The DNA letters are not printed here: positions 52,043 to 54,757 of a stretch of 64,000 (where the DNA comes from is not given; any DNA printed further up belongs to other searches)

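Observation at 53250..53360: Rad50 without a CxxC zinc hook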

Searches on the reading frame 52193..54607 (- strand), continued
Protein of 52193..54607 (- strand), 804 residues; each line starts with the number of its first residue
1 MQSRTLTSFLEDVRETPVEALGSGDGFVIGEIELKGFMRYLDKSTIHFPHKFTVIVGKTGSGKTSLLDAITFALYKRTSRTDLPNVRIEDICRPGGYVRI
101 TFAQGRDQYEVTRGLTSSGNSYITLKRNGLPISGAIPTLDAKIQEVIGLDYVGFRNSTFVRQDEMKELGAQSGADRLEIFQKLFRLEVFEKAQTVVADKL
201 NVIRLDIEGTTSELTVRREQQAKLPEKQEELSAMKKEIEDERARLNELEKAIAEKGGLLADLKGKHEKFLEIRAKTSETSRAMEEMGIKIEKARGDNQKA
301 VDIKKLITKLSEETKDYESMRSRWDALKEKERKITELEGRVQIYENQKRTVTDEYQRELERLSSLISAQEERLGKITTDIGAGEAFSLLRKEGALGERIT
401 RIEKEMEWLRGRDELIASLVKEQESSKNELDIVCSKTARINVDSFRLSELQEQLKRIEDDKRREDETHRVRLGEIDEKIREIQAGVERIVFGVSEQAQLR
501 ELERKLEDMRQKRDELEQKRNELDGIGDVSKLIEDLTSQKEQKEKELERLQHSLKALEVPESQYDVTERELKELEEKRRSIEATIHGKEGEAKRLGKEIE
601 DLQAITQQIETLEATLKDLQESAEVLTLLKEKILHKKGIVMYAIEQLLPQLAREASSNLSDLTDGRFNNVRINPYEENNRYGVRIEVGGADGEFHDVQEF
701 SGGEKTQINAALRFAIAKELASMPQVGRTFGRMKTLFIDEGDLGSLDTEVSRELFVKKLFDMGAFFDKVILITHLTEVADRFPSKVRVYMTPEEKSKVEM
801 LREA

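Call 39: fold_search(model_id=the predicted structure, library=pdb)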
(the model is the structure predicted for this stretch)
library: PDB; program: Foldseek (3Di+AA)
matches with E <= 10: 930; with E <= 0.001: 172
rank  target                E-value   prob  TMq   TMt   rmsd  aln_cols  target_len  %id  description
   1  7zr1_D                2.1e-22  1.00  0.42  0.43  85.4       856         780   16  Chaetomium thermophilum Mre11-Rad50-Nbs1 complex bound to ATPyS (composite structure) (released 2023-01-11)
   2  7zr1_C                1.6e-21  1.00  0.43  0.44  87.0       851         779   16  Chaetomium thermophilum Mre11-Rad50-Nbs1 complex bound to ATPyS (composite structure) (released 2023-01-11)
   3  8i4x_B                1.8e-16  1.00  0.32  0.25  102.9      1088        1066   13  Cryo-EM structure of 5-subunit Smc5/6 (released 2024-06-26)
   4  6yvu_B                2.4e-16  1.00  0.33  0.23  86.3      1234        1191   13  Condensin complex from S.cerevisiae ATP-free apo non-engaged state (released 2020-07-15)
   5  7yqh_B                9.2e-16  1.00  0.33  0.26  111.7      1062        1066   14  Cryo-EM structure of 8-subunit Smc5/6 (released 2024-01-31)
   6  9gm6_A                3.5e-15  1.00  0.28  0.22  32.7      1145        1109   12  MukBEF in a nucleotide-bound state with open neck gate (heads core) (released 2025-03-26)
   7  5xei                  3.7e-15  1.00  0.30  0.45  34.0       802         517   16  Crystal structure of the Smc head domain with a coiled coil and joint derived from Pyrococcus yayanosii (released 2017-06-07)
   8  9gm6_B                5.0e-15  1.00  0.27  0.20  28.5      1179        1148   11  MukBEF in a nucleotide-bound state with open neck gate (heads core) (released 2025-03-26)
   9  9gm9_A                1.2e-14  1.00  0.28  0.23  35.1      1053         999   12  MukBEF in a DNA capture state (released 2025-03-26)
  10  7qcd_A                1.6e-14  1.00  0.30  0.24  111.8      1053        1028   13  CryoEM structure of the Smc5/6-holocomplex (composite structure) (released 2022-09-21)
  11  7nyw_B                4.3e-14  1.00  0.26  0.25  26.2       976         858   11  Cryo-EM structure of the MukBEF-MatP-DNA head module (released 2021-07-07)
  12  3auy_A                6.5e-14  1.00  0.33  0.66  17.7       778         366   12  Crystal structure of Rad50 bound to ADP (released 2011-05-25)
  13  8i13_B                7.6e-14  1.00  0.28  0.23  107.4      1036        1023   15  Cryo-EM structure of 6-subunit Smc5/6 (released 2024-06-26)
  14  7qcd_B                9.4e-14  1.00  0.35  0.29  112.9      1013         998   13  CryoEM structure of the Smc5/6-holocomplex (composite structure) (released 2022-09-21)
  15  8i4x_A                3.8e-13  1.00  0.28  0.22  105.0      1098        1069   12  Cryo-EM structure of 5-subunit Smc5/6 (released 2024-06-26)
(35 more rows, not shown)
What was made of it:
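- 52193..54607 (-): Hook-less Rad50-type ATPase CDS, 804 aa including stop codon. Best Foldseek hit is C. thermophilum Rad50 7zr1 at 2e-22 (call 39).
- On Rad50/SbcC: The best fold hit is Rad50 7zr1 at E 2e-22 (call 39).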

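Call 42: find_encoding_contigs(protein=P0175, flank=6000, max_places=1)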
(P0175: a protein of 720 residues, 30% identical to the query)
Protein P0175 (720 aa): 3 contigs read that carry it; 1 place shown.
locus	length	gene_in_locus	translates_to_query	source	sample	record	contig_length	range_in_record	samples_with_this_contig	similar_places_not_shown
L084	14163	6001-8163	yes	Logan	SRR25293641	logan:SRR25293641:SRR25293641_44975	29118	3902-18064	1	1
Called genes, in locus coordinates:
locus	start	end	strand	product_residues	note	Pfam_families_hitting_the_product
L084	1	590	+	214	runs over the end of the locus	-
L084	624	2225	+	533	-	-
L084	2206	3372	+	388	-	PF00753:Lactamase_B, PF13483:Lactamase_B_3, PF16661:Lactamase_B_6 (faint), PF23023:Anti-Pycsar_Apyc1 (faint), PF12706:Lactamase_B_2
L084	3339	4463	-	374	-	-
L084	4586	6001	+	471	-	PF00149:Metallophos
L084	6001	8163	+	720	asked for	PF02463:SMC_N (weak), PF13476:AAA_23, PF13166:AAA_13 (faint)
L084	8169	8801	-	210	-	-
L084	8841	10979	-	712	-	PF20720:nSTAND3 (weak), PF00004:AAA, PF17862:AAA_lid_3, PF00004:AAA, PF05496:RuvB_N, PF07728:AAA_5, PF13173:AAA_14 (weak), PF17862:AAA_lid_3 (weak), +25 more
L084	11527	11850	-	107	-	-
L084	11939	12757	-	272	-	-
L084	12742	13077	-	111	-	-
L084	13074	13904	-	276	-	-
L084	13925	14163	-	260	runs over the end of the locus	-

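Call 43: find_encoding_contigs(protein=P0151, flank=6000, max_places=1)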
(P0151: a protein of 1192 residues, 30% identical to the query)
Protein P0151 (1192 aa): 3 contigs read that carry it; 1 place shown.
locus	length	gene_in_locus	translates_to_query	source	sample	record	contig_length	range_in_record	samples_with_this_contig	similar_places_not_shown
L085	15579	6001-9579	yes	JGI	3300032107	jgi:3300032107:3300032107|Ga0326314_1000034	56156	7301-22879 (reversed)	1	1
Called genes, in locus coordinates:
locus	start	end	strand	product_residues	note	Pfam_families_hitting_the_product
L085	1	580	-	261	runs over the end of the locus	PF19810:HFX_2341_N (weak)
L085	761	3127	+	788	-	PF02171:Piwi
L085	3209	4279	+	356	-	PF09376:NurA (weak)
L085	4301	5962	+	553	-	PF01935:DUF87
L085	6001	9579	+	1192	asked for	PF00149:Metallophos, PF02463:SMC_N, PF13476:AAA_23, PF13555:AAA_29 (weak)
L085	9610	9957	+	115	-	PF13558:SbcC_Walker_B (weak), PF02463:SMC_N (weak)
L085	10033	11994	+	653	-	PF02463:SMC_N (weak), PF11398:DUF2813, PF13175:AAA_15, PF13304:AAA_21, PF20469:OLD-like_TOPRIM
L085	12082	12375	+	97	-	-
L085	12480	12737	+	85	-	PF01844:HNH (weak), PF14279:HNH_5 (weak)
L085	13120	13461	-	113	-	-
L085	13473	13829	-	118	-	-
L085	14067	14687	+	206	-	-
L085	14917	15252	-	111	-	-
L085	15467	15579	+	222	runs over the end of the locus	PF24034:DUF7343 (weak)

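Call 50: search_protein_families(library=pfam, proteins=[P0192, P0202, P0213, P0225, P0253, P0022, P0144, P0151, P0175], max_evalue=0.01)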
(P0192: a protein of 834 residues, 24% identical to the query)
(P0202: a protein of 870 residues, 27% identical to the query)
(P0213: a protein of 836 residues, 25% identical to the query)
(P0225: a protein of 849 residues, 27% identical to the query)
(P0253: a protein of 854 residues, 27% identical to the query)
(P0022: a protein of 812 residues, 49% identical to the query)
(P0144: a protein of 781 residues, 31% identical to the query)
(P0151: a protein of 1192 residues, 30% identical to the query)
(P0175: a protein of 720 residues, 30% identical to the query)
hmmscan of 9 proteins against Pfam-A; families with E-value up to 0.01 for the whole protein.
P0192 (834 aa): 10 families
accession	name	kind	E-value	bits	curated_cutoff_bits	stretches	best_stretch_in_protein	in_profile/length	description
PF13476.12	AAA_23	-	2e-25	91.1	27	1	5-219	1-200/201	AAA domain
PF02463.25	SMC_N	-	5.9e-17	62.3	40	1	3-792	2-196/220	RecF/RecN/SMC N terminal domain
PF13555.12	AAA_29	-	3.5e-08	33.5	27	1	14-59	12-55/61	P-loop containing region of AAA domain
PF13514.12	AAA_27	-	4.9e-08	33.2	22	1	1-58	1-59/206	AAA domain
PF13175.12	AAA_15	-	7e-06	26.3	32.1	1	1-355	1-236/374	AAA ATPase domain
PF13558.12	SbcC_Walker_B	-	0.00018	22.1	27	1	718-780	30-89/90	SbcC/RAD50-like, Walker B motif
PF00005.33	ABC_tran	-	0.00058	20.9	25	1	21-46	7-32/137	ABC transporter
PF18595.6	Nuf2_DHR10-like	-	0.0016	19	28.4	1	181-276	4-99/117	Nuf2, DHR10-like domain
PF13304.12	AAA_21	-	0.0026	18.3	27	1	27-101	1-80/304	AAA domain, putative AbiEii toxin, Type IV TA system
PF13443.12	HTH_26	-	0.0034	18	22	0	325-357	2-34/63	Cro/C1-type HTH DNA-binding domain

P0202 (870 aa): 9 families
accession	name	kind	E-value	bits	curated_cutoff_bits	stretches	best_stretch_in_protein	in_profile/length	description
PF13476.12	AAA_23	-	2.6e-21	77.6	27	1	5-199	1-200/201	AAA domain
PF13175.12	AAA_15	-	2.7e-16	60.6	32.1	1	3-424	3-281/374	AAA ATPase domain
PF02463.25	SMC_N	-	3.6e-14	53.2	40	1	3-112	2-120/220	RecF/RecN/SMC N terminal domain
PF04423.19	Rad50_zn_hook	-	6.1e-08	32.8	24.3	1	426-461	15-49/52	Rad50 zinc hook motif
PF13304.12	AAA_21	-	9.2e-07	29.6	27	1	30-176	4-138/304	AAA domain, putative AbiEii toxin, Type IV TA system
PF13558.12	SbcC_Walker_B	-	3.9e-06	27.5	27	1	770-829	29-89/90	SbcC/RAD50-like, Walker B motif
PF13555.12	AAA_29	-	6.3e-06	26.3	27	1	4-53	2-50/61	P-loop containing region of AAA domain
PF00005.33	ABC_tran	-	0.0054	17.8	25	1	22-51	8-37/137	ABC transporter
PF12325.13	TMF_TATA_bd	-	0.0082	16.7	29.1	1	498-584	20-106/115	TATA element modulatory factor 1 TATA binding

P0213 (836 aa): 10 families
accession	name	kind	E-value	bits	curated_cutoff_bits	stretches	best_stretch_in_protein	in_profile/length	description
PF02463.25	SMC_N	-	1e-11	45.1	40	1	3-106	2-116/220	RecF/RecN/SMC N terminal domain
PF13476.12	AAA_23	-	1.3e-09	39.5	27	1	5-242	1-197/201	AAA domain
PF04423.19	Rad50_zn_hook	-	4.1e-09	36.6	24.3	1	396-444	2-49/52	Rad50 zinc hook motif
PF13555.12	AAA_29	-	5.3e-09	36.1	27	1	3-53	1-50/61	P-loop containing region of AAA domain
PF13558.12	SbcC_Walker_B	-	1.5e-07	32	27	1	735-796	28-90/90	SbcC/RAD50-like, Walker B motif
PF13514.12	AAA_27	-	5e-06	26.7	22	1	1-112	1-103/206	AAA domain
PF00005.33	ABC_tran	-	0.0015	19.6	25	1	22-47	8-33/137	ABC transporter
PF00435.27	Spectrin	-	0.0028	18.5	29.9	1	323-404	3-83/105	Spectrin repeat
PF13304.12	AAA_21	-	0.0032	18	27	1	30-174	4-135/304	AAA domain, putative AbiEii toxin, Type IV TA system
PF13521.12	AAA_28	-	0.0095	16.6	27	0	30-57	4-30/164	AAA domain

P0225 (849 aa): 9 families
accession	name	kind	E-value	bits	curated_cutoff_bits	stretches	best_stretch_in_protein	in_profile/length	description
PF13476.12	AAA_23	-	1.2e-22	82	27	1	5-236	1-174/201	AAA domain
PF13175.12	AAA_15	-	2.9e-10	40.7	32.1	1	4-356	4-285/374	AAA ATPase domain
PF13558.12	SbcC_Walker_B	-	1.8e-09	38.2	27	1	715-808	2-88/90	SbcC/RAD50-like, Walker B motif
PF02463.25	SMC_N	-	1e-07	32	40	1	5-50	4-49/220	RecF/RecN/SMC N terminal domain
PF13555.12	AAA_29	-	2.7e-06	27.5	27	1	6-54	4-51/61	P-loop containing region of AAA domain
PF13304.12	AAA_21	-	3.5e-06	27.8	27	1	27-173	1-150/304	AAA domain, putative AbiEii toxin, Type IV TA system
PF04423.19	Rad50_zn_hook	-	1.8e-05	24.9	24.3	1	409-446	7-43/52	Rad50 zinc hook motif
PF00005.33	ABC_tran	-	0.0033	18.5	25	1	27-50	13-36/137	ABC transporter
PF24423.1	OVT1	-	0.0092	16.8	30.9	1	599-677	17-93/100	Major antigen, helical domain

P0253 (854 aa): 9 families
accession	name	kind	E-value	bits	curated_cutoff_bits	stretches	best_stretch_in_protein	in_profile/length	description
PF02463.25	SMC_N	-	1.2e-13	51.4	40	1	6-844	5-214/220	RecF/RecN/SMC N terminal domain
PF13476.12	AAA_23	-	7.7e-13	50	27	1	5-264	1-188/201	AAA domain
PF04423.19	Rad50_zn_hook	-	1.6e-08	34.7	24.3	1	404-452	2-49/52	Rad50 zinc hook motif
PF13558.12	SbcC_Walker_B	-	2.8e-08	34.3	27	1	750-812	23-88/90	SbcC/RAD50-like, Walker B motif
PF13175.12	AAA_15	-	2.9e-08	34.2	32.1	1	5-460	5-265/374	AAA ATPase domain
PF13555.12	AAA_29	-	3.5e-07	30.3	27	1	14-55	12-52/61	P-loop containing region of AAA domain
PF13514.12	AAA_27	-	3.3e-05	24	22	1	19-95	18-95/206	AAA domain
PF13304.12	AAA_21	-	4.3e-05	24.2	27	1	28-86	2-74/304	AAA domain, putative AbiEii toxin, Type IV TA system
PF00005.33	ABC_tran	-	0.0048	17.9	25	0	17-46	3-32/137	ABC transporter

P0022 (812 aa): 10 families
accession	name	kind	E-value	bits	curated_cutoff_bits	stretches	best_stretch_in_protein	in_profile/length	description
PF13476.12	AAA_23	-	4.8e-13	50.6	27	1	40-271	2-195/201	AAA domain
PF02463.25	SMC_N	-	1.8e-08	34.6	40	1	37-102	2-65/220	RecF/RecN/SMC N terminal domain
PF13555.12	AAA_29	-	1.4e-05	25.2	27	1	56-88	19-50/61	P-loop containing region of AAA domain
PF13175.12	AAA_15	-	0.00026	21.2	32.1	1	37-433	3-279/374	AAA ATPase domain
PF22905.2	Hydro_N_hd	-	0.003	18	27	0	518-615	80-179/195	Hydrolase N-terminal helical domain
PF05531.17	NPV_P10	-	0.0034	18.3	29.8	0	508-557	12-65/75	Nucleopolyhedrovirus P10 protein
PF11945.13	WASH_WAHD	-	0.0041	17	24.2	1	258-379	15-132/292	WAHD domain of WASH complex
PF15784.10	GPS2_interact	-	0.0069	17.2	27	1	577-626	18-67/92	G-protein pathway suppressor 2-interacting domain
PF13304.12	AAA_21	-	0.0088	16.6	27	1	63-226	2-171/304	AAA domain, putative AbiEii toxin, Type IV TA system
PF00005.33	ABC_tran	-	0.009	17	25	1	59-99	10-50/137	ABC transporter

P0144 (781 aa): 5 families
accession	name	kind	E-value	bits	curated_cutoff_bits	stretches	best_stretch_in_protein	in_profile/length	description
PF13476.12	AAA_23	-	1.2e-22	81.9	27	1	9-200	2-201/201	AAA domain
PF02463.25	SMC_N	-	4.4e-19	69.2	40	2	7-67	3-63/220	RecF/RecN/SMC N terminal domain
PF13555.12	AAA_29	-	6.7e-09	35.8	27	1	7-55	2-50/61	P-loop containing region of AAA domain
PF13514.12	AAA_27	-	0.0044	17.1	22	1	21-92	17-88/206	AAA domain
PF13304.12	AAA_21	-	0.0092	16.5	27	1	30-49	2-21/304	AAA domain, putative AbiEii toxin, Type IV TA system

P0151 (1192 aa): 7 families
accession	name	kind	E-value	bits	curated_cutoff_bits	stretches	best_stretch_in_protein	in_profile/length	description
PF13476.12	AAA_23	-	7.4e-15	56.6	27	1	422-628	1-201/201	AAA domain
PF00149.33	Metallophos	-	1.7e-14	55.2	21.5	1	3-239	2-189/191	Calcineurin-like phosphoesterase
PF02463.25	SMC_N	-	3.9e-08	33.4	40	1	420-483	2-66/220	RecF/RecN/SMC N terminal domain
PF13555.12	AAA_29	-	3.6e-06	27.1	27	1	422-474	3-55/61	P-loop containing region of AAA domain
PF12850.12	Metallophos_2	-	0.0011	19.4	27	0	3-102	2-60/154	Calcineurin-like phosphoesterase superfamily domain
PF13175.12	AAA_15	-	0.0015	18.7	32.1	1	420-764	3-262/374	AAA ATPase domain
PF13514.12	AAA_27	-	0.0037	17.3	22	1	429-517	9-100/206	AAA domain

P0175 (720 aa): 6 families
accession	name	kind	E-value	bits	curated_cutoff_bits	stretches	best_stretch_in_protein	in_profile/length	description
PF13476.12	AAA_23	-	6.8e-17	63.2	27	1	34-237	17-200/201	AAA domain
PF02463.25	SMC_N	-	8.8e-09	35.5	40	1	15-60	4-49/220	RecF/RecN/SMC N terminal domain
PF13166.12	AAA_13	-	4e-07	29.6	36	2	151-316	292-450/713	AAA domain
PF13555.12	AAA_29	-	0.00031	20.9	27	1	36-57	23-44/61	P-loop containing region of AAA domain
PF13558.12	SbcC_Walker_B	-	0.00033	21.3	27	1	621-679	31-89/90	SbcC/RAD50-like, Walker B motif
PF00005.33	ABC_tran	-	0.0014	19.7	25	0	36-65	12-41/137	ABC transporter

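Call 55: list_cluster_members(proteins=[P0212, P0213, P0217, P0225, P0228, P0233, P0243, P0249, P0253, P0262])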
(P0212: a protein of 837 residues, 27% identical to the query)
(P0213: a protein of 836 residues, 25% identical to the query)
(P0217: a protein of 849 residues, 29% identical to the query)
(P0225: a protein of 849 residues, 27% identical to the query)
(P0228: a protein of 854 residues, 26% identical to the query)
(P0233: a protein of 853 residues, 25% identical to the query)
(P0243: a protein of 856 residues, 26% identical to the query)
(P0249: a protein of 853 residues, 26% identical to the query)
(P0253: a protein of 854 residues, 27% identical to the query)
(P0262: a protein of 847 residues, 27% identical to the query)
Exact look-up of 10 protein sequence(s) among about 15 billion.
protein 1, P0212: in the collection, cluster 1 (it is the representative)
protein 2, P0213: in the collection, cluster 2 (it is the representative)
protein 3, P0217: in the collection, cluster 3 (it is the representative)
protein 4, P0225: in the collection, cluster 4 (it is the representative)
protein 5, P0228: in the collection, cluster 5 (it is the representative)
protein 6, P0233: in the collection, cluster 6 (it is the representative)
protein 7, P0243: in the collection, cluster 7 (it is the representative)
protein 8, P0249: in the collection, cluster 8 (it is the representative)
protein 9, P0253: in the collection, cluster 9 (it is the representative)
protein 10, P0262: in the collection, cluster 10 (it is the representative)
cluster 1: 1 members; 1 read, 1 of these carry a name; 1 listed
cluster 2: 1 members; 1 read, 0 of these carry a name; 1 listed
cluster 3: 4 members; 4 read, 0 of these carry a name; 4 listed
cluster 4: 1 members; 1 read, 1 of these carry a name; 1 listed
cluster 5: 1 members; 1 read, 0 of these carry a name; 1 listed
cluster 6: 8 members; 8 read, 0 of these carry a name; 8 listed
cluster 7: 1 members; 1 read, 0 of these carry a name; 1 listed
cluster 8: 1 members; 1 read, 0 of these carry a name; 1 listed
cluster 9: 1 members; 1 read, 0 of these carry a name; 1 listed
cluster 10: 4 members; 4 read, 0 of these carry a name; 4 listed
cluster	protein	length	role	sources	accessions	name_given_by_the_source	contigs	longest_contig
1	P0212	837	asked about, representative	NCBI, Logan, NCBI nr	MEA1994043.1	MAG: SMC family ATPase [Euryarchaeota archaeon] | SMC family ATPase [Euryarchaeota archaeon]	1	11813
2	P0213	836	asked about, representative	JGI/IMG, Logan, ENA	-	-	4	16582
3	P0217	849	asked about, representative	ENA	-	-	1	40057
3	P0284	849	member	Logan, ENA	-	-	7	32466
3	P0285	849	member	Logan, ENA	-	-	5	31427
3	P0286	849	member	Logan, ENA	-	-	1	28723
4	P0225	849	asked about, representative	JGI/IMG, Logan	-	exonuclease SbcC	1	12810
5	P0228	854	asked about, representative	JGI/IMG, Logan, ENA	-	-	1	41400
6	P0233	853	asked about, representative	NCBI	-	-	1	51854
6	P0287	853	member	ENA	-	-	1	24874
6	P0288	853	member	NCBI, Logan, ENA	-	-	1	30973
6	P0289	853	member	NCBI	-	-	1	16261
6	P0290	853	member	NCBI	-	-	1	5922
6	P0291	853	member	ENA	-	-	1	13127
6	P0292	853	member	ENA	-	-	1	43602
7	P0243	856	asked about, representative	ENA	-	-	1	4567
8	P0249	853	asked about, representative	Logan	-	-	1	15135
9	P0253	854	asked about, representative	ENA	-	-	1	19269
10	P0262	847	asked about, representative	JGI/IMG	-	-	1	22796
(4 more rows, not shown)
